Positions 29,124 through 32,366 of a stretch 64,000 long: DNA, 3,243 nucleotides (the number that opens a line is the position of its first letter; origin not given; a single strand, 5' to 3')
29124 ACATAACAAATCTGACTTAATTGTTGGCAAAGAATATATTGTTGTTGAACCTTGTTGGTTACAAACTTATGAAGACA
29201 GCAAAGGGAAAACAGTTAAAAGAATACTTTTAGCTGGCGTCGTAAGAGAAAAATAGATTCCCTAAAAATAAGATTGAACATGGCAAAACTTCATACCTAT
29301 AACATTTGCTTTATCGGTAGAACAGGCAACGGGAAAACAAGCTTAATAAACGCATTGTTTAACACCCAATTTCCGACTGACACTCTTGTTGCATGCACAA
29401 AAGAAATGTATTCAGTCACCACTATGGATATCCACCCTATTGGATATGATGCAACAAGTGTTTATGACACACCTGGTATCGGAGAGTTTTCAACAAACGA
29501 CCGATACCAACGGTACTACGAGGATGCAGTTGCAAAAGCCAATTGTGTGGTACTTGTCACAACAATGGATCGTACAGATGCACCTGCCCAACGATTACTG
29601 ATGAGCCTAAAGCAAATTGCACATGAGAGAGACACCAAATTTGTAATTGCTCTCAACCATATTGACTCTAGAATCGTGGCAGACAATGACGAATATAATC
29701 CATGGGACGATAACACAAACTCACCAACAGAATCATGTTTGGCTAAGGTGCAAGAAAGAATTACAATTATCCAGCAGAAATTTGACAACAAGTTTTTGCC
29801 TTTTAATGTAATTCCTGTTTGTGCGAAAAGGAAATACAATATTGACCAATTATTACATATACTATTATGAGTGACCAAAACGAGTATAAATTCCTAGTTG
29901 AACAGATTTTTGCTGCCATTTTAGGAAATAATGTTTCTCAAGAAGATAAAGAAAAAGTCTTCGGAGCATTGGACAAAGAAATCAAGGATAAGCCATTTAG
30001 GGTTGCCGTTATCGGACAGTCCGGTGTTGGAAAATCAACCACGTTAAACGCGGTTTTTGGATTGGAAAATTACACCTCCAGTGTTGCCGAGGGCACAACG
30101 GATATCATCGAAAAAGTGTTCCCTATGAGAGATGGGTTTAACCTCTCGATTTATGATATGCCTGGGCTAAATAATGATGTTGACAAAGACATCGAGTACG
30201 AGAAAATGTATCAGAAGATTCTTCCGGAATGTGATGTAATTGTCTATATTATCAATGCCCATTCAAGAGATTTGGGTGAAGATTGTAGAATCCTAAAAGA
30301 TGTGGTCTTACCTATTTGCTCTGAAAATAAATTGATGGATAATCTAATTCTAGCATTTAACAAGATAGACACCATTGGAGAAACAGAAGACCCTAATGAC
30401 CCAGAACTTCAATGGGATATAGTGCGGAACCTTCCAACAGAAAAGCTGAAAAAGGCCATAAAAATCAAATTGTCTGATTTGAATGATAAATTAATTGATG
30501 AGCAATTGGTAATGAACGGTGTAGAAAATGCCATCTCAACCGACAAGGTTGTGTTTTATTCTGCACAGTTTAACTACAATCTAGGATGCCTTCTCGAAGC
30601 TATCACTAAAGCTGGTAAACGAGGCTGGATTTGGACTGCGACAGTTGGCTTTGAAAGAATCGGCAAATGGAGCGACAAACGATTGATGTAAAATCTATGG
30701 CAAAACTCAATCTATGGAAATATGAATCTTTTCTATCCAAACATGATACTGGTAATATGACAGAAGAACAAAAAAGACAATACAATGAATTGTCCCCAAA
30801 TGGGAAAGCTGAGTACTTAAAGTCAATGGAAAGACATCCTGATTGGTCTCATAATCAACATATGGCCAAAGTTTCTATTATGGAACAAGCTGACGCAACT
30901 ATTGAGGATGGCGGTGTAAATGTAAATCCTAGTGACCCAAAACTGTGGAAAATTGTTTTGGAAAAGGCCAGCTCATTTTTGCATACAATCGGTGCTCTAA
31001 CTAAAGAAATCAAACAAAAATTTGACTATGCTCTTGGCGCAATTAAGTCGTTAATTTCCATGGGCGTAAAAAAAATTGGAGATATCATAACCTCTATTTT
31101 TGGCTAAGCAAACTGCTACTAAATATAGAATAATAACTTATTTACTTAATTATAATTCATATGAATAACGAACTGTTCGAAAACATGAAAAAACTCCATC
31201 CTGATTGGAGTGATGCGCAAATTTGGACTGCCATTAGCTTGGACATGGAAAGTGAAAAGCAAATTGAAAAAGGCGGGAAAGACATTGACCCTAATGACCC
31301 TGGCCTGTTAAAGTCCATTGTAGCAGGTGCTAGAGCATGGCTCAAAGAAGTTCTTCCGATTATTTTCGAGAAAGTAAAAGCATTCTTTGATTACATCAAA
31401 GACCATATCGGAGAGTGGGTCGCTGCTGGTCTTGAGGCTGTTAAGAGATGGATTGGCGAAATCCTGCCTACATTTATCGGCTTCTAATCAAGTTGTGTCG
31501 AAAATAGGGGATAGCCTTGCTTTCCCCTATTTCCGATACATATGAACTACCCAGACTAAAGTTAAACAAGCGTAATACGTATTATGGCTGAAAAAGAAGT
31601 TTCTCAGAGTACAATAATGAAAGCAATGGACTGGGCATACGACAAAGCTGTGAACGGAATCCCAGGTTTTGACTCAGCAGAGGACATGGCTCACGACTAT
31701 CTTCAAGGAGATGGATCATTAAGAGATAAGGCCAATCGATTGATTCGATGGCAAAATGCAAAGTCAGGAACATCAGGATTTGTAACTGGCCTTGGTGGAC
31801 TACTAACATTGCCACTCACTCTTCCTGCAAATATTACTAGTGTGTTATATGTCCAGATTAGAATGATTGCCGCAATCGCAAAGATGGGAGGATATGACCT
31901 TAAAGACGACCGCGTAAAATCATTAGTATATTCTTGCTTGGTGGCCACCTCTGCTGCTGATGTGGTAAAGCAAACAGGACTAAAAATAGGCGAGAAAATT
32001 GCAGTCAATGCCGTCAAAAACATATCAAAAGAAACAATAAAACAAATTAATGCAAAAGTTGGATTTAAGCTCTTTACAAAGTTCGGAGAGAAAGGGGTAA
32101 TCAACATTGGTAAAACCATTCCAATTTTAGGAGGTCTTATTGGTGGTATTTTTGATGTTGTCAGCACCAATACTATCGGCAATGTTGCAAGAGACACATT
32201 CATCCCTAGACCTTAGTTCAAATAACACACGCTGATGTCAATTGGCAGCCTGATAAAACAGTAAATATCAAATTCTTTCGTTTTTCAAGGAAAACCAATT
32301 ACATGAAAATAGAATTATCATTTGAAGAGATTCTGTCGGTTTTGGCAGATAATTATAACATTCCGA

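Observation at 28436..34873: Ten-gene AT-rich operon with two small GTPases, glycine-zipper/EcsC-like modules and a fused EF-Tu paralog; candidate undescribed translation-linked conflict system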

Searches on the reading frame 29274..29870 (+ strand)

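Call 4: search_protein_families(library=pfam, proteins=[window:29274-29870:+], max_evalue=0.1)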
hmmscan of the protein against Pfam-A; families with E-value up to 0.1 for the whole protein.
window:29274-29870:+ (198 aa): 18 families
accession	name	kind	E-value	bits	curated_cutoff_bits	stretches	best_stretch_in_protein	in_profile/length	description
PF01926.29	MMR_HSR1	-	9.4e-11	42.3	21.9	1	11-128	2-112/113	50S ribosome-binding GTPase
PF03193.22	RsgA_GTPase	-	6e-09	36.4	30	1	5-73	103-172/174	RsgA GTPase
PF02421.24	FeoB_N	-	2.3e-08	34.1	27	1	10-132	2-117/156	Ferrous iron transport protein B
PF08477.19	Roc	-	4.8e-08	33.7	27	1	11-131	2-119/119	Ras of Complex, Roc, domain of DAPkinase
PF00009.33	GTP_EFTU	-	2e-07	31.2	26.5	1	9-197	4-182/188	Elongation factor Tu GTP binding domain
PF00350.29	Dynamin_N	-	6.9e-07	29.9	27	1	11-47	1-37/168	Dynamin family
PF04548.22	AIG1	-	3.2e-06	27.1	27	1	10-169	2-163/212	AIG1 family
PF00071.28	Ras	-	0.00014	21.9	21.6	1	11-134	2-118/162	Ras family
PF00735.24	Septin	-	0.00033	20.4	26.2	1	8-76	4-79/280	Septin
PF10662.15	PduV-EutP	-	0.00063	20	21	1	10-102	3-77/143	Ethanolamine utilisation - propanediol utilisation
PF04670.18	Gtr1_RagA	-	0.0012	18.8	22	1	12-115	3-105/232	Gtr1/RagA G protein conserved region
PF12775.13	AAA_7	-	0.0033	17.4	25.8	1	6-50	31-74/181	P-loop containing dynein motor region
PF03029.23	ATP_bind_1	-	0.0041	17.4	27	0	61-195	93-232/240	Conserved hypothetical ATP binding protein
PF00004.35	AAA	-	0.0074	17.2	21.2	1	11-101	1-69/131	ATPase family associated with various cellular activities (AAA)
PF05049.19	IIGP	-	0.019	14.5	24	1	9-85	36-110/375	Interferon-inducible GTPase (IIGP)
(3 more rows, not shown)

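Call 5: search_protein_families(library=padloc, proteins=[window:29274-29870:+], max_evalue=0.1)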
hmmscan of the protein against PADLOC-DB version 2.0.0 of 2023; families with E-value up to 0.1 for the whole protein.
window:29274-29870:+ (198 aa): 5 families
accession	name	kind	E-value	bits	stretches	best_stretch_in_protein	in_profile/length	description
PDLC03841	LeoBC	-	6.7e-14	49.9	1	4-131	73-190/601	-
PDLC03839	LeoA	-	7.2e-11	39.9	1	7-125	56-170/559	-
PDLC00274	PtuA1|PtuA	-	0.0048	14.2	1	10-31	36-57/438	AAA ATPase domain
PDLC02914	ATPase-Toprim_I-B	-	0.0049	14.1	1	11-43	28-59/443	-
PDLC04236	PDC-M01A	-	0.0077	13.3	1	12-57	67-112/388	-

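Call 6: search_protein_families(library=ncbifam, proteins=[window:29274-29870:+], max_evalue=0.1)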
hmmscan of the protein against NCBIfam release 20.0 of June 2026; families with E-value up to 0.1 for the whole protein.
window:29274-29870:+ (198 aa): 28 families (the best 25 are shown)
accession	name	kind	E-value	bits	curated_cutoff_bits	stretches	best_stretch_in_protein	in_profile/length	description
TIGR00231.1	small_GTP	domain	3.7e-10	39.8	42.5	1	8-137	3-127/164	GTP-binding protein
TIGR03918.1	GTP_HydF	equivalog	3.9e-10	39.1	325.55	1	7-170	6-163/392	[FeFe] hydrogenase H-cluster maturation GTPase HydF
NF000908.1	PRK00089.1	equivalog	3.2e-08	33.2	237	1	10-196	5-162/291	GTPase Era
TIGR03597.1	GTPase_YqeH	equivalog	6.2e-08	32.2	297.4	1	9-70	156-216/361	ribosome biogenesis GTPase YqeH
TIGR03598.1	GTPase_YsxC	equivalog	1.8e-05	24.5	124.45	1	5-131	15-140/186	ribosome biogenesis GTP-binding protein YihA/YsxC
NF009891.0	PRK13351.1-1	equivalog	2.4e-05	23.1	597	1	7-179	8-163/681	elongation factor G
TIGR00157.1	TIGR00157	equivalog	3.2e-05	23.6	100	1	6-76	120-190/247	ribosome small subunit-dependent GTPase A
TIGR03594.1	GTPase_EngA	equivalog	5.1e-05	22.5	306.7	1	9-140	176-304/432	ribosome biogenesis GTPase Der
TIGR00436.1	era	equivalog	0.00029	20.3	116.25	1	11-137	3-123/270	GTPase Era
TIGR02528.1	EutP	subfamily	0.00032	21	138.35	1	11-98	3-72/142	EutP/PduV family microcompartment system protein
TIGR00450.1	mnmE_trmE_thdF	equivalog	0.0026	16.9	252.6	1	8-172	209-365/446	tRNA uridine-5-carboxymethylaminomethyl(34) synthesis GTPase MnmE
NF003255.0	PRK04213.1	equivalog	0.0057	16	164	0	8-73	9-66/204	GTP-binding protein EngB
NF003078.0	PRK04004.1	equivalog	0.0084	14.7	468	1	31-172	51-180/598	translation initiation factor IF-2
NF008931.0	PRK12288.1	equivalog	0.0085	15.2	360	1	9-73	206-271/347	small ribosomal subunit biogenesis GTPase RsgA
TIGR02928.1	TIGR02928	subfamily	0.011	14.6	181.3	0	9-31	41-63/366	orc1/cdc6 family replication initiation protein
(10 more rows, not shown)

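Call 102: search_protein_families(library=phrogs, proteins=[window:29274-29870:+], max_evalue=0.01)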
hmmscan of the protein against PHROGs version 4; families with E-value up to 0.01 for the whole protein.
window:29274-29870:+ (198 aa): 2 families
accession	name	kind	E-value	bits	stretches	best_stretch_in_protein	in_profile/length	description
phrog_16468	-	unknown function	0.00038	20.7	1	5-152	35-184/328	-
phrog_168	-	DNA, RNA and nucleotide metabolism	0.001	19.8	1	8-132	42-142/314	clamp loader of DNA polymerase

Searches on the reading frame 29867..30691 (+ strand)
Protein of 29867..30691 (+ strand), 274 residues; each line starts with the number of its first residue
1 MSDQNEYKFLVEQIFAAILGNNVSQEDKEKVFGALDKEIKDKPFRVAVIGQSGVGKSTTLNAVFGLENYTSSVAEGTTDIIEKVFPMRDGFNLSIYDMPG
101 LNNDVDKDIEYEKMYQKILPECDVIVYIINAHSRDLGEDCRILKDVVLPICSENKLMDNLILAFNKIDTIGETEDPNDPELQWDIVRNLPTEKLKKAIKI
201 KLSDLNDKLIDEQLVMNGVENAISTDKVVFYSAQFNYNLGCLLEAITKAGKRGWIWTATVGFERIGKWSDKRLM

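Call 4: search_protein_families(library=pfam, proteins=[window:29867-30691:+], max_evalue=0.1)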
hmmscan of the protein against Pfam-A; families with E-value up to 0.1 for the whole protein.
window:29867-30691:+ (274 aa): 18 families
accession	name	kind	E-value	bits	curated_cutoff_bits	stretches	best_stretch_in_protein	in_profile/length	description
PF01926.29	MMR_HSR1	-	6.4e-14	52.5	21.9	1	45-144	1-97/113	50S ribosome-binding GTPase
PF04670.18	Gtr1_RagA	-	6.6e-09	36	22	1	46-173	2-127/232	Gtr1/RagA G protein conserved region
PF04548.22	AIG1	-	1e-08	35.2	27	1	45-173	2-132/212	AIG1 family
PF02421.24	FeoB_N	-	3.7e-07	30.2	27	1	45-133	2-90/156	Ferrous iron transport protein B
PF00350.29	Dynamin_N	-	6.6e-07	29.9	27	1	92-133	102-140/168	Dynamin family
PF03193.22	RsgA_GTPase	-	9.8e-07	29.2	30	1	26-75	91-139/174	RsgA GTPase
PF00735.24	Septin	-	9.4e-05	22.2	26.2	1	43-142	4-113/280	Septin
PF05049.19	IIGP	-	9.9e-05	22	24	1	37-111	29-106/375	Interferon-inducible GTPase (IIGP)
PF00009.33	GTP_EFTU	-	0.00039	20.5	26.5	1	89-248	67-184/188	Elongation factor Tu GTP binding domain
PF00005.33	ABC_tran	-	0.00072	20.6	25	1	45-71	13-39/137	ABC transporter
PF25683.1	URGCP_GTPase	-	0.0055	15.9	55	1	32-72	176-218/396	URGCP-like GTPase domain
PF13555.12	AAA_29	-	0.013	15.6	27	1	45-63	24-42/61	P-loop containing region of AAA domain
PF04665.18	Pox_A32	-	0.031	14.2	22.8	1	38-64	8-34/242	Poxvirus A32 protein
PF13401.12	AAA_22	-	0.048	14.4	27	1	46-66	8-28/130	AAA domain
PF13191.12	AAA_16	-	0.055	14.4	32.6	0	45-64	26-45/167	AAA ATPase domain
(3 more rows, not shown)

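Call 5: search_protein_families(library=padloc, proteins=[window:29867-30691:+], max_evalue=0.1)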
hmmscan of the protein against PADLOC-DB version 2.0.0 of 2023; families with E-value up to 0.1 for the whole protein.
window:29867-30691:+ (274 aa): 6 families
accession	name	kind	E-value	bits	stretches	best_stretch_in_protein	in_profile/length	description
PDLC03839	LeoA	-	2.2e-10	38.2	1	19-183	27-190/559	-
PDLC03840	LeoA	-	1.1e-06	25.9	1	25-205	36-217/577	-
PDLC03841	LeoBC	-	1.6e-05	22.3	1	40-133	74-162/601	-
PDLC04135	mad3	-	3.8e-05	21.4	1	35-71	16-50/374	mads_3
PDLC04140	mad8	-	0.00049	17.7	1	25-166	10-113/314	mads_8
PDLC00265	PtuA1|PtuA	-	0.0083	13.3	1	32-68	15-55/479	AAA ATPase domain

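Call 6: search_protein_families(library=ncbifam, proteins=[window:29867-30691:+], max_evalue=0.1)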
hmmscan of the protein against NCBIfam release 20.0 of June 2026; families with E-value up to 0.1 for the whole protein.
window:29867-30691:+ (274 aa): 68 families (the best 25 are shown)
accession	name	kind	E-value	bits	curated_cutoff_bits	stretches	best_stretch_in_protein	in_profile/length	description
TIGR03594.1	GTPase_EngA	equivalog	1.1e-13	51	306.7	1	6-197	148-324/432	ribosome biogenesis GTPase Der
TIGR00450.1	mnmE_trmE_thdF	equivalog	2.7e-13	49.8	252.6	1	36-216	201-378/446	tRNA uridine-5-carboxymethylaminomethyl(34) synthesis GTPase MnmE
TIGR00231.1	small_GTP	domain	2.1e-11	43.9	42.5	1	42-174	2-128/164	GTP-binding protein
NF000908.1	PRK00089.1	equivalog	2.1e-10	40.4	237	1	46-178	6-131/291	GTPase Era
TIGR03918.1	GTP_HydF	equivalog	2.4e-09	36.5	325.55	1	44-210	8-164/392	[FeFe] hydrogenase H-cluster maturation GTPase HydF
TIGR00436.1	era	equivalog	6.2e-09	35.6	116.25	1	45-170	2-126/270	GTPase Era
NF002828.0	PRK03003.1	equivalog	1.6e-08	33.6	631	1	37-225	207-385/477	ribosome biogenesis GTPase Der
NF003661.0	PRK05291.1-3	equivalog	3.5e-08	33.2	380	1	37-204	210-372/448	tRNA uridine-5-carboxymethylaminomethyl(34) synthesis GTPase MnmE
TIGR00993.1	3a0901s04IAP86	subfamily_domain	4.1e-08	31.9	660.7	1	45-148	120-229/763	chloroplast protein import component Toc86/159, G and M domains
NF041922.1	DLP_LeoA_gen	subfamily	6.3e-08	32.1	325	1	19-204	26-209/532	LeoA/HP0731 family dynamin-like GTPase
TIGR03597.1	GTPase_YqeH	equivalog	4.4e-06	26.1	297.4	1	28-104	142-218/361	ribosome biogenesis GTPase YqeH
NF050039.1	sacti_exp_GggC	equivalog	1.2e-05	24.8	750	1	7-67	307-366/511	streptosactin export ABC transporter GggC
TIGR00991.1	3a0901s02IAP34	subfamily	1.2e-05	24.5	421.55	1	26-103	22-98/313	GTP-binding protein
TIGR03156.1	GTP_HflX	equivalog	2e-05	23.7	216.75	1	40-176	186-320/351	GTPase HflX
TIGR03598.1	GTPase_YsxC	equivalog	2.2e-05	24.2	124.45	1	37-122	12-98/186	ribosome biogenesis GTP-binding protein YihA/YsxC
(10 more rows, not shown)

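Call 102: search_protein_families(library=phrogs, proteins=[window:29867-30691:+], max_evalue=0.01)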
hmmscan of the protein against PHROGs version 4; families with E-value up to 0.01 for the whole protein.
window:29867-30691:+ (274 aa): 6 families
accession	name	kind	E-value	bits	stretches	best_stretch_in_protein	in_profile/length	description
phrog_16468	-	unknown function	7e-17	62.5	1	17-242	13-234/328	-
phrog_35435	-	unknown function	2.9e-06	27.3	1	38-209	221-380/464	-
phrog_31529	-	unknown function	3.9e-05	23.7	1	46-173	11-133/304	-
phrog_293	-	moron, auxiliary metabolic gene and host takeover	4e-05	22.8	1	45-72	165-192/1058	ABC transporter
phrog_2107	-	other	0.004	17.9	0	44-83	4-46/201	thymidylate kinase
phrog_2392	-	moron, auxiliary metabolic gene and host takeover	0.0078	15.6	0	26-66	491-530/726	ABC transporter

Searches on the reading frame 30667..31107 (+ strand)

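Call 4: search_protein_families(library=pfam, proteins=[window:30667-31107:+], max_evalue=0.1)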
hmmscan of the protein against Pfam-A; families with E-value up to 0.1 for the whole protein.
window:30667-31107:+ (146 aa): 2 families
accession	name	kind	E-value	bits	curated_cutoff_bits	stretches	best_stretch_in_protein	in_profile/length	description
PF21609.2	Toxofilin-like_dom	-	0.041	14.3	27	1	9-54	34-77/84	Toxofilin-like domain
PF00505.25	HMG_box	-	0.077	13.9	25.4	0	30-56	41-67/69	HMG (high mobility group) box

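Call 5: search_protein_families(library=padloc, proteins=[window:30667-31107:+], max_evalue=0.1)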
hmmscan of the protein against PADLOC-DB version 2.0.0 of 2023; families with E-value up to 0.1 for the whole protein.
window:30667-31107:+ (146 aa): 0 families

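Call 6: search_protein_families(library=ncbifam, proteins=[window:30667-31107:+], max_evalue=0.1)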
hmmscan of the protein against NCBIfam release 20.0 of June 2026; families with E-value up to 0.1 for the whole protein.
window:30667-31107:+ (146 aa): 1 family
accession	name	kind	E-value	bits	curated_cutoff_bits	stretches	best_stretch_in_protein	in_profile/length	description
NF038257.2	exopoly_VpsP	subfamily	0.058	13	125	0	16-62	77-119/213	VpsP family polysaccharide biosynthesis protein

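Call 102: search_protein_families(library=phrogs, proteins=[window:30667-31107:+], max_evalue=0.01)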
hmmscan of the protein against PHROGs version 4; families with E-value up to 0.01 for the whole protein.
window:30667-31107:+ (146 aa): 0 families

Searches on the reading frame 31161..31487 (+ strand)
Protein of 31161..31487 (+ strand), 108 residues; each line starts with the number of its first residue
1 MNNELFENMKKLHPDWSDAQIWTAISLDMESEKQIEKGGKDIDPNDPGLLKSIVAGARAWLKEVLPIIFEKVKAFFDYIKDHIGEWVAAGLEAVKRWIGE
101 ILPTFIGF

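Call 4: search_protein_families(library=pfam, proteins=[window:31161-31487:+], max_evalue=0.1)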
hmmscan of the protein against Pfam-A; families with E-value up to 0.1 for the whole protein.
window:31161-31487:+ (108 aa): 1 family
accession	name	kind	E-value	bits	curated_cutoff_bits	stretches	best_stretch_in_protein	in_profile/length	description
PF18993.5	Rv0078B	-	0.04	14.4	27.1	1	8-25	26-43/63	Rv0078B-related antitoxin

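Call 5: search_protein_families(library=padloc, proteins=[window:31161-31487:+], max_evalue=0.1)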
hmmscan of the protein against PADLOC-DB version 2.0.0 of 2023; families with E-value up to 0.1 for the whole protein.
window:31161-31487:+ (108 aa): 0 families

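Call 6: search_protein_families(library=ncbifam, proteins=[window:31161-31487:+], max_evalue=0.1)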
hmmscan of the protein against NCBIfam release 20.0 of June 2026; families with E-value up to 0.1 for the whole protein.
window:31161-31487:+ (108 aa): 0 families

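Call 102: search_protein_families(library=phrogs, proteins=[window:31161-31487:+], max_evalue=0.01)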
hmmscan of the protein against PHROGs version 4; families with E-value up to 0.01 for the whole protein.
window:31161-31487:+ (108 aa): 0 families

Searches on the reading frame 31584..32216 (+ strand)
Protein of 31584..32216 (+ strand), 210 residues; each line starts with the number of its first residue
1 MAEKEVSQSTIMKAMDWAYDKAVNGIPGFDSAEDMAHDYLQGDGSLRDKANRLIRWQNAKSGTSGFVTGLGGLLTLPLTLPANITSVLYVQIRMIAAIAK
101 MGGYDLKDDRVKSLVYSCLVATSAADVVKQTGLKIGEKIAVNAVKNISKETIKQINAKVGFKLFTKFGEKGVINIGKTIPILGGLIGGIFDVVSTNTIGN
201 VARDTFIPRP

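Call 4: search_protein_families(library=pfam, proteins=[window:31584-32216:+], max_evalue=0.1)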
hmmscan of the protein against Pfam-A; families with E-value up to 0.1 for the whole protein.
window:31584-32216:+ (210 aa): 2 families
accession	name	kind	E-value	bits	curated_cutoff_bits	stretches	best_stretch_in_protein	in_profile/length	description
PF12787.12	EcsC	-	8.4e-14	52.2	30.4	1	45-206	82-235/240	EcsC protein family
PF04829.18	PT-VENN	-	0.012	16.2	20.3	0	110-146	9-47/52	Pre-toxin domain with VENN motif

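Call 5: search_protein_families(library=padloc, proteins=[window:31584-32216:+], max_evalue=0.1)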
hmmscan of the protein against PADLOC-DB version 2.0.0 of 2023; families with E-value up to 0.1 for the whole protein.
window:31584-32216:+ (210 aa): 4 families
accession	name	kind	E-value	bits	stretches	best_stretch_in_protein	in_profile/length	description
PDLC04988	PDC-S29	-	2.8e-89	296.4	1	4-209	10-215/220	-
PDLC04989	PDC-S30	-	5.5e-11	40.3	1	45-200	64-233/268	-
PDLC04793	PDC-S02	-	0.025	12.8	1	131-172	49-90/117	-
PDLC02042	Cas6d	-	0.027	12.3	1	103-178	192-268/271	-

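Call 6: search_protein_families(library=ncbifam, proteins=[window:31584-32216:+], max_evalue=0.1)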
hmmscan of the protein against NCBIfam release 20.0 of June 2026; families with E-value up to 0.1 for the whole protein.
window:31584-32216:+ (210 aa): 0 families

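Call 32: find_encoding_contigs(protein=window:31584-32216:+, flank=10000, max_places=8)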
Protein window:31584-32216:+ (210 aa): 2 contigs read that carry it; 2 places shown.
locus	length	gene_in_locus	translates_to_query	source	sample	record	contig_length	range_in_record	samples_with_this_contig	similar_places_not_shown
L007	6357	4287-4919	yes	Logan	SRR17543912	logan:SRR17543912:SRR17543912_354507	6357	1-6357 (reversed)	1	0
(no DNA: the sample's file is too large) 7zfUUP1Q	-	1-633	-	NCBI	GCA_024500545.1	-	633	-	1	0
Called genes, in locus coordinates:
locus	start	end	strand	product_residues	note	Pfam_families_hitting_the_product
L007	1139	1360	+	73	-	PF19637:DUF6140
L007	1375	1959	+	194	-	-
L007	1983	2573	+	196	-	PF00009:GTP_EFTU (weak), PF02421:FeoB_N (weak), PF03193:RsgA_GTPase (weak), PF04548:AIG1 (weak), PF00350:Dynamin_N (faint), PF01926:MMR_HSR1, PF08477:Roc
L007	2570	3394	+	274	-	PF03193:RsgA_GTPase (faint), PF00350:Dynamin_N (faint), PF01926:MMR_HSR1, PF02421:FeoB_N (weak), PF04548:AIG1, PF04670:Gtr1_RagA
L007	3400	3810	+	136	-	-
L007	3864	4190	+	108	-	-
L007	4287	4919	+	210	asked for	PF12787:EcsC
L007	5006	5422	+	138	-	-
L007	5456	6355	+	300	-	?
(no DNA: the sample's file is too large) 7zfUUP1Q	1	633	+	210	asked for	PF12787:EcsC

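Call 34: find_related_loci(query=window:31584-32216:+, collection=metagenome_contigs, flank=10000)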
Query window:31584-32216:+ (210 aa) in metagenome_contigs; peptide patterns used: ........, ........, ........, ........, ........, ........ (x = any residue, [..] = any of these).
600 stretches matched a pattern (row limit reached: there are more); 57 encode a relative of the query (tblastn E <= 1e-3); 57 distinct loci.
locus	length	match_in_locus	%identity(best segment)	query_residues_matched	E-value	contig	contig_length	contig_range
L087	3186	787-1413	79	1-209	1e-115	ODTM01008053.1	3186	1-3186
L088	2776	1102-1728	78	1-209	3e-116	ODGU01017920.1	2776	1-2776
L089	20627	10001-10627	78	3-209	2e-110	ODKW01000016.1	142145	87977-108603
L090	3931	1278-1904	78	3-209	9e-112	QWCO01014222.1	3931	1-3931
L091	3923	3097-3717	73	3-209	3e-107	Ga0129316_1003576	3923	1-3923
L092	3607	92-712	72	3-209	2e-107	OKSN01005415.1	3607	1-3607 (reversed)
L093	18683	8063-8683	72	3-209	9e-105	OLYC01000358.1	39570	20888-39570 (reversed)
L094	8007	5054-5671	67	4-209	6e-95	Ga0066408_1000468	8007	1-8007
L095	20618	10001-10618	66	4-209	2e-93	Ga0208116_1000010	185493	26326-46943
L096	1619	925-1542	63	2-207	3e-99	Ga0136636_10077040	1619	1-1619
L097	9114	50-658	64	5-207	2e-90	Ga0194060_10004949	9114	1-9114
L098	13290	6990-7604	63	3-207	2e-89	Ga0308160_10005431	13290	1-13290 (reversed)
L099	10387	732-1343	57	4-207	3e-84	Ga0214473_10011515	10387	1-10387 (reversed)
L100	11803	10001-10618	61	4-209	1e-88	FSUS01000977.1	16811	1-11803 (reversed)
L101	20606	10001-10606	54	6-207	6e-74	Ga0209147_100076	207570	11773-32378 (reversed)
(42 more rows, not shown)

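Call 102: search_protein_families(library=phrogs, proteins=[window:31584-32216:+], max_evalue=0.01)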
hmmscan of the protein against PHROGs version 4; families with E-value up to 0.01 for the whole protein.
window:31584-32216:+ (210 aa): 0 families

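Call 111: search_protein_families(library=padloc, proteins=[L093:9695-11284:+], max_evalue=0.0001)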
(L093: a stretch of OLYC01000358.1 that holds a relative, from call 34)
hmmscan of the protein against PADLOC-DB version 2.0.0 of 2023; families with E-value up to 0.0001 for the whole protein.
L093:9695-11284:+ (530 aa): 0 families
